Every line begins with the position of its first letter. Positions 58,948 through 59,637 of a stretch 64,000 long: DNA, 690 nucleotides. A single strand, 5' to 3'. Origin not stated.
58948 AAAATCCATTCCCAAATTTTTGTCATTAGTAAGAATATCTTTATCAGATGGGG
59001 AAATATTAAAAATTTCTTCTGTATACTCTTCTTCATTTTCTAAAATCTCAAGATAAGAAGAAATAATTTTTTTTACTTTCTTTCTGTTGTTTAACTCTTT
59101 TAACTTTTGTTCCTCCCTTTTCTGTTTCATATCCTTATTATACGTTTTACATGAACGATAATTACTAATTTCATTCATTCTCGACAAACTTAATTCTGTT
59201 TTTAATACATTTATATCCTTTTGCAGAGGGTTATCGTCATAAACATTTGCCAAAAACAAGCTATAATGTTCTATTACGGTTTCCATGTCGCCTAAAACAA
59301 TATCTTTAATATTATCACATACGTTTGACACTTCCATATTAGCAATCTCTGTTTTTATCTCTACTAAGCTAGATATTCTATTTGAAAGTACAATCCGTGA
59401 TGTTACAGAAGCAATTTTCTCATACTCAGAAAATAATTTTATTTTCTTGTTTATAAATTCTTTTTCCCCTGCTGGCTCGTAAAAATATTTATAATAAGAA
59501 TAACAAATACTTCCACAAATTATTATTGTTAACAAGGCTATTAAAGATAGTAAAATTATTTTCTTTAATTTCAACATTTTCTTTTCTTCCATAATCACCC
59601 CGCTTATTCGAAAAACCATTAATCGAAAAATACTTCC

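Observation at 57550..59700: ~2.1 kb AT-rich island between rimP and lptF/G encoding a lysine-rich single-pass membrane protein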

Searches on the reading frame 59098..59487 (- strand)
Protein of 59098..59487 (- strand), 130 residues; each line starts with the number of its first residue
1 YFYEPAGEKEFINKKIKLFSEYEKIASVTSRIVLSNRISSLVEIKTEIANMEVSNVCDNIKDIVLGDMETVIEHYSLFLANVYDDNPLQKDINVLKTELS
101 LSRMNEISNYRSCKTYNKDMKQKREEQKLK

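Call 68: find_homologous_proteins(query=A2, max_evalue=0.001)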
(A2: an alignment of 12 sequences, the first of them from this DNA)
Query A2 (12 sequences) (127 aa, profile of the alignment): 32 proteins with E <= 0.001 among 1046 candidates.
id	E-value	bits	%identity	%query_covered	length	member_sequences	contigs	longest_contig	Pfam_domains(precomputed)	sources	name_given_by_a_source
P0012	2.2e-37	146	24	96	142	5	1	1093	-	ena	-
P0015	2.5e-31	126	29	80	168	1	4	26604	-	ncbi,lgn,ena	-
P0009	5.3e-30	122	29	91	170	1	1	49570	-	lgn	-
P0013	2.0e-28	117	34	61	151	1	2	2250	-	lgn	-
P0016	2.5e-27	113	33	61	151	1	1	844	-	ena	-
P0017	5.2e-19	86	28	71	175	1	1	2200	-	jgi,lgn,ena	-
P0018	2.0e-17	81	-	-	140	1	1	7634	-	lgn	-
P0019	2.8e-17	81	30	47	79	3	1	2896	-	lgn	-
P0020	1.4e-16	78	34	57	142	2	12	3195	-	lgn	-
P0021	6.6e-16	76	29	58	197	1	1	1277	-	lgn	-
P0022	1.0e-15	76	-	-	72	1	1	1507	-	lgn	-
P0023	7.0e-15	73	32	66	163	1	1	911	-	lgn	-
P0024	9.4e-15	73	29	63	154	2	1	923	-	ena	-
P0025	1.2e-14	72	-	-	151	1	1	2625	-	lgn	-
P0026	2.3e-14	71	31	46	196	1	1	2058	-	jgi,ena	-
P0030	1.4e-11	62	26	54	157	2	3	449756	-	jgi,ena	-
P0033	4.2e-10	58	31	28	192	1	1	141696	-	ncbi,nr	ncbi:MAG: hypothetical protein Q4F77_00275 [Acinetobacter sp.]|nr:hypothetical protein [Acinetobacte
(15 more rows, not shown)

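Call 78: find_encoding_contigs(protein=P0033, flank=6000, max_places=2)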
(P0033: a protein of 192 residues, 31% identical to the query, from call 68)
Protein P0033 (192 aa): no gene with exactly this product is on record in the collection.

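Call 79: find_encoding_contigs(protein=P0030, flank=6000, max_places=2)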
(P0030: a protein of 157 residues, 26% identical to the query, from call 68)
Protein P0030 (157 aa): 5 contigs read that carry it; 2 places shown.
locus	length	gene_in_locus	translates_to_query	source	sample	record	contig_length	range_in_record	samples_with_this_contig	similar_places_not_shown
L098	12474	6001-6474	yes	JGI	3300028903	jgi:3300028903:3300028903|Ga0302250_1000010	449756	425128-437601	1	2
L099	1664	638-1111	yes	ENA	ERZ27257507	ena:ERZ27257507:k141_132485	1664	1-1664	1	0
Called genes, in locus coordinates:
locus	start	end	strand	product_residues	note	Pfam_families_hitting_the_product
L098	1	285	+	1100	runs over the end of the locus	PF18911:PKD_4, PF00801:PKD, PF18911:PKD_4, PF00801:PKD, PF18911:PKD_4, PF00801:PKD, PF18911:PKD_4, PF00801:PKD, +4 more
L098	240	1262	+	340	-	-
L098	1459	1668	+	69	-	-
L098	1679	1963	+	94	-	-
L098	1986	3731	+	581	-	-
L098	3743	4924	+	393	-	-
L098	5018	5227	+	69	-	-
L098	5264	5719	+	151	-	-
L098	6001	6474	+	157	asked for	-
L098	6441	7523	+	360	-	-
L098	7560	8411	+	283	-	-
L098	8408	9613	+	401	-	PF18156:pPIWI_RE_Y (weak), PF18154:pPIWI_RE_REase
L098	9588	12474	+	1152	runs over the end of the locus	PF18155:pPIWI_RE_Z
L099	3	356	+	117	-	?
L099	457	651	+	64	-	-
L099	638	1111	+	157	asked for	-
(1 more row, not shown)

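Call 82: predict_structure(alignment_id=A3)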
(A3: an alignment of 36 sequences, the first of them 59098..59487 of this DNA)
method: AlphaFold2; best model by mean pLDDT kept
length: 130 residues; sequences in the alignment: 36
mean_pLDDT: 95.8   pTM: 0.88
mean pLDDT of the five models: 95.8, 95.4, 95.3, 94.9, 94.6
residues with pLDDT >= 90: 124; 70-90: 4; 50-70: 2; < 50: 0
segments of 3 or more residues with pLDDT < 50: none
pLDDT, mean of each block of 10 residues (from residue 1): 85 98 98 97 98 96 98 97 93 97 98 96 94
secondary structure, 60 per line:
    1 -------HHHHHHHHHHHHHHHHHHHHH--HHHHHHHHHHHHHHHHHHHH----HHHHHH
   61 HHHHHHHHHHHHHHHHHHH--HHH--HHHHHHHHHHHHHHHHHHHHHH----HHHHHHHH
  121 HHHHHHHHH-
elements in order: H8-28 H31-50 H55-79 H87-108 H113-129

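Call 84: fold_search(model_id=the predicted structure, library=pdb)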
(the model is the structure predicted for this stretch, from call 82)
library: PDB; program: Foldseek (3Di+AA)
matches with E <= 10: 292; with E <= 0.001: 0
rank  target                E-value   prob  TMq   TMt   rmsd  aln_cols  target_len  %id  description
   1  4cih_C                7.0e-01  0.69  0.44  0.40   6.7       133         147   14  Structure of LntA-K180D-K181D from Listeria monocytogenes (released 2014-02-05)
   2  4e18_A                7.8e-01  0.60  0.45  0.28   5.1       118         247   14  Alpha-E-catenin is an autoinhibited molecule that co-activates vinculin (released 2012-05-16)
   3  6db1_B                7.8e-01  0.44  0.37  0.35   7.0       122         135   11  2.0 Angstrom Resolution Crystal Structure of N-Terminal Ligand-Binding Domain of Putative Methyl-Accepting Chemotaxis  (released 2018-05-16)
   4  1nze                  8.7e-01  0.41  0.37  0.41   5.6       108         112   11  Crystal structure of PsbQ polypeptide of photosystem II from higher plants (released 2003-08-26)
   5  4k0d_A                1.0e+00  0.47  0.41  0.39   5.1       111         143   11  Periplasmic sensor domain of sensor histidine kinase, Adeh_2942 (released 2013-06-12)
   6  9k8h_A                1.1e+00  0.75  0.46  0.61   4.3       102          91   12  Cryo-EM structure of C2 symmetric interface of designed zinc-induced tetrahedron Cage-t32-Zn1-HEHE-35 (released 2025-10-29)
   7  9ifm_Q                1.1e+00  0.28  0.34  0.31   7.0       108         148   11  STRUCTURE OF UNSTACKED C2S2-TYPE PSII-LHCII SUPERCOMPLEX FROM PISUM SATIVUM (released 2026-01-28)
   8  9y95_C                1.6e+00  0.51  0.45  0.21   4.9       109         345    9  Homomeric Glycine Receptor alpha2 with PTX in an Apo State (released 2026-03-18)
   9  4cof_D                1.6e+00  0.35  0.41  0.20   5.0       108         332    9  Crystal structure of a human gamma-aminobutyric acid receptor, the GABA(A)R-beta3 homopentamer (released 2014-06-04)
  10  6ubt_A                1.8e+00  0.38  0.42  0.17   8.9       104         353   10  Full length Glycine receptor reconstituted in lipid nanodisc in Gly-bound desensitized conformation (released 2020-07-29)
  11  8dt0_B                1.8e+00  0.06  0.21  0.20  11.2       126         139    7  Scaffolding protein functional sites using deep learning (released 2022-08-10)
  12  9dm3_MODEL_1_A        1.9e+00  0.66  0.56  0.55   4.0       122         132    7  De novo design of proteins that bind naphthalenediimides, powerful photooxidants with tunable photophysical pr (released 2025-03-05)
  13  9y7p_A                2.0e+00  0.51  0.44  0.19   5.1       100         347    7  Homomeric Glycine Receptor alpha2 with 1 mM Glycine in a Desensitized State (released 2026-03-18)
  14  3l39                  2.0e+00  0.35  0.47  0.33   6.3       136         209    7  Crystal structure of Putative PhoU-like phosphate regulatory protein (BT4638) from BACTEROIDES THETAIOTAOMICRON VPI-5482 (released 2010-01-19)
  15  3ajw                  2.0e+00  0.18  0.35  0.34  25.4       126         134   14  Structure of FliJ, a soluble component of flagellar type III export apparatus (released 2011-02-02)
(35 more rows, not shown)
